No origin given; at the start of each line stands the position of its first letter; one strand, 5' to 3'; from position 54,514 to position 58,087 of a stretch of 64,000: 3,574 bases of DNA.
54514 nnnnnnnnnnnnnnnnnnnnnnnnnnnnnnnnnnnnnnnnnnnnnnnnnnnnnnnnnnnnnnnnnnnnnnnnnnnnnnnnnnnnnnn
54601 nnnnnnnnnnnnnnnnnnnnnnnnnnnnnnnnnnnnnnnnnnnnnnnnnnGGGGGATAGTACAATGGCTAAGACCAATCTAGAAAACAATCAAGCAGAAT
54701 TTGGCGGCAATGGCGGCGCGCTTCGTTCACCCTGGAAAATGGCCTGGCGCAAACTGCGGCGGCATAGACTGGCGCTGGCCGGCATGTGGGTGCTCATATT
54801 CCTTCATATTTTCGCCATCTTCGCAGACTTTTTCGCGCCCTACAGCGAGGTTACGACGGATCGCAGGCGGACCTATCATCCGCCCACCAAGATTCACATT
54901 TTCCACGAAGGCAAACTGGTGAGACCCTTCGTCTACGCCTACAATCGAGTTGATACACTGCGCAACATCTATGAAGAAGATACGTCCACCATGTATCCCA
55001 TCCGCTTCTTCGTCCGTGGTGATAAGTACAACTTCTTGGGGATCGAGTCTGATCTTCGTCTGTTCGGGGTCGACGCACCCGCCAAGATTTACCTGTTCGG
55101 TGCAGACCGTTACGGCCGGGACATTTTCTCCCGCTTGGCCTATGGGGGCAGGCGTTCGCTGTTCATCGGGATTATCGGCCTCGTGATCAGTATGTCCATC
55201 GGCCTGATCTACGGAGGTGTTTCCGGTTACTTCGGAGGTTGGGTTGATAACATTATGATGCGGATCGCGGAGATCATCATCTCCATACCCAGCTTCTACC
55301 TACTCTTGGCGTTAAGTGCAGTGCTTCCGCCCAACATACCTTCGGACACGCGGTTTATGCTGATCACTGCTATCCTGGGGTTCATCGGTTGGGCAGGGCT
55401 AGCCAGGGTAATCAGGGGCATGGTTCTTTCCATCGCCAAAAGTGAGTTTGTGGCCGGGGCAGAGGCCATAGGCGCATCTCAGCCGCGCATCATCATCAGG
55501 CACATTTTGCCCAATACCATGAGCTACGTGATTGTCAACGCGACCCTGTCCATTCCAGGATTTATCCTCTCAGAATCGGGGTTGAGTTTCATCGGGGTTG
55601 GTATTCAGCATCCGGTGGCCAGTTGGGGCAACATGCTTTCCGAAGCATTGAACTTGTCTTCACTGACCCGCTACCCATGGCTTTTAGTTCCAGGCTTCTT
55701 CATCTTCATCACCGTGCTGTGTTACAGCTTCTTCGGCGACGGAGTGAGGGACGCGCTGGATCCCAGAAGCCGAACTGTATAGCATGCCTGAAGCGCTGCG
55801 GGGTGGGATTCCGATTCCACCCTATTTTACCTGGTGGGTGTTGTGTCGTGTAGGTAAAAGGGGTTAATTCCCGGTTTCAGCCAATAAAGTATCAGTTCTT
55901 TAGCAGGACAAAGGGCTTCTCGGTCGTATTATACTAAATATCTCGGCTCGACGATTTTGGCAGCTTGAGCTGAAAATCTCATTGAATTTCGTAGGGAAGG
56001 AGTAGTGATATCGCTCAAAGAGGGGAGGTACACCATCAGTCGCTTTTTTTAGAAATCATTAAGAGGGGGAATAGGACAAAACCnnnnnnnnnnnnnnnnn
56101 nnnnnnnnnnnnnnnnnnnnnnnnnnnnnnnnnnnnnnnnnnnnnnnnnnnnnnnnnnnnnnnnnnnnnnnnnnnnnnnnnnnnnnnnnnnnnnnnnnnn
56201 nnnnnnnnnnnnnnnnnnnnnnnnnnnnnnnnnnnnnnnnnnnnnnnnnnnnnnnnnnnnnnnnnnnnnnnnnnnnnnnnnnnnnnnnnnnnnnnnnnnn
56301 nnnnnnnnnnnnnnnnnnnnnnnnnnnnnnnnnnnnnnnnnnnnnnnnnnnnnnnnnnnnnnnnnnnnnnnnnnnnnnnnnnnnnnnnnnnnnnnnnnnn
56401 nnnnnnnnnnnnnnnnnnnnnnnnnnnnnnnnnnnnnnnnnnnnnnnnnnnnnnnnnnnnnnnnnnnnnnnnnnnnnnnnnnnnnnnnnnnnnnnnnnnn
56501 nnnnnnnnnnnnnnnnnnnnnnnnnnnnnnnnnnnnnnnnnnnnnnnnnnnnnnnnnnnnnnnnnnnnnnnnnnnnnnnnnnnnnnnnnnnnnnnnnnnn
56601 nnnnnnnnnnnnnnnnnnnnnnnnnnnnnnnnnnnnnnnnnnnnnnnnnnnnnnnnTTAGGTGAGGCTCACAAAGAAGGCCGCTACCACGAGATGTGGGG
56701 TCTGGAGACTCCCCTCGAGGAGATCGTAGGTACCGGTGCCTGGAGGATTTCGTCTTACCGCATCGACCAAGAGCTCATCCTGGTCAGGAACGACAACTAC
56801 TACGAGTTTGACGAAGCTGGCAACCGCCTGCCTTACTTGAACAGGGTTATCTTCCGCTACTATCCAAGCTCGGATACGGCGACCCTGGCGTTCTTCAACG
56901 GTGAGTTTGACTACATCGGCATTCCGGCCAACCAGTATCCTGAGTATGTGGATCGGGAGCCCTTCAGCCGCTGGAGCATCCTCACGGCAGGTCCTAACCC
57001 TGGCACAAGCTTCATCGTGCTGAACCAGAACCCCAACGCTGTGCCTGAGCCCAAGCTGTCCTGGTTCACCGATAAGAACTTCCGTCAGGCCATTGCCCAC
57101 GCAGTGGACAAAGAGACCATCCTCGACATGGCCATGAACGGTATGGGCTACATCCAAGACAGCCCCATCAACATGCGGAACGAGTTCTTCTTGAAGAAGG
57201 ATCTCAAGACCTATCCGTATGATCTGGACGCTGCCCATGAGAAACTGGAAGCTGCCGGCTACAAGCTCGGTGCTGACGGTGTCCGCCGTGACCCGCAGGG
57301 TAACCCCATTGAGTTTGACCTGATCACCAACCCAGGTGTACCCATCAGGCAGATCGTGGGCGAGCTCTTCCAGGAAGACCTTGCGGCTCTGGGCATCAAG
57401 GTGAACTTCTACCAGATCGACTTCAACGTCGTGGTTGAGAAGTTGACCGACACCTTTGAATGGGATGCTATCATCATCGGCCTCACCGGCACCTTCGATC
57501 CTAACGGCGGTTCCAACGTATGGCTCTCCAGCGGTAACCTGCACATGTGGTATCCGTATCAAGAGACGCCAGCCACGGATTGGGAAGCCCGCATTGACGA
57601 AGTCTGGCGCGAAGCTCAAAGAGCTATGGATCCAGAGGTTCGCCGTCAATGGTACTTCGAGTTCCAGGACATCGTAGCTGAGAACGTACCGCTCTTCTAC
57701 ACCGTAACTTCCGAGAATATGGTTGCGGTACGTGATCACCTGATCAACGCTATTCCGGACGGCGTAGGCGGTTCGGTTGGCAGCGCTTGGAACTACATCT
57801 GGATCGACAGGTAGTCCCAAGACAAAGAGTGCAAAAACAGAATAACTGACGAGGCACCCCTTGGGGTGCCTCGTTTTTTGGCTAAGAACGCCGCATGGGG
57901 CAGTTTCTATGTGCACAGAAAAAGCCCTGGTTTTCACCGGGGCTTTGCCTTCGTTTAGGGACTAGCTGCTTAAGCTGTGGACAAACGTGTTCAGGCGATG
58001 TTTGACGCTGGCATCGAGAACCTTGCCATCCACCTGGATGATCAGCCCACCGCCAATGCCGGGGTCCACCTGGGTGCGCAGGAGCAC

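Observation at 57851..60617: F-type ATPase operon ends after atpH: F0 plus delta genes only, F1 core genes absent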

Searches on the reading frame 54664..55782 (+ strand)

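Call 72: search_protein_families(library=pfam, proteins=[window:54664-55782:+], max_evalue=0.001)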
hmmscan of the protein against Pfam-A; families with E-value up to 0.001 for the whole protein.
window:54664-55782:+ (372 aa): 2 families
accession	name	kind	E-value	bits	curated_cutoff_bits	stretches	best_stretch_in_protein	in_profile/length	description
PF00528.27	BPD_transp_1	-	4.8e-28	98.6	26.4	1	180-370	1-183/184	Binding-protein-dependent transport system inner membrane component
PF12911.12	OppC_N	-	4.7e-18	65.2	23.9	1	22-74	1-53/53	N-terminal TM domain of oligopeptide transport permease C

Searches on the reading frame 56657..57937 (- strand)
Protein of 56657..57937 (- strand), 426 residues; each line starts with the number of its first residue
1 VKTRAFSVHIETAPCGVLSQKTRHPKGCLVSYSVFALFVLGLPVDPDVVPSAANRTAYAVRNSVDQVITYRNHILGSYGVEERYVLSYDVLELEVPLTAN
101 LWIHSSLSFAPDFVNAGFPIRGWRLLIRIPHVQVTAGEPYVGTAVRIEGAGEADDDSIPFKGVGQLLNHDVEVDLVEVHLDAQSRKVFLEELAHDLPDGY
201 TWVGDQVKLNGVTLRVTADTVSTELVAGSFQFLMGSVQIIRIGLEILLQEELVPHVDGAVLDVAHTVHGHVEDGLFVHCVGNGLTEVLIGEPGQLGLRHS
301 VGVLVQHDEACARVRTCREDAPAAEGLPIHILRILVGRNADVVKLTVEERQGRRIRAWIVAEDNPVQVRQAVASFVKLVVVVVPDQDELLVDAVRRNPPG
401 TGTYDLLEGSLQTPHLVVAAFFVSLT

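Call 72: search_protein_families(library=pfam, proteins=[window:56657-57937:-], max_evalue=0.001)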
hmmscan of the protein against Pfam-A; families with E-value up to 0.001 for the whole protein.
window:56657-57937:- (426 aa): 0 families
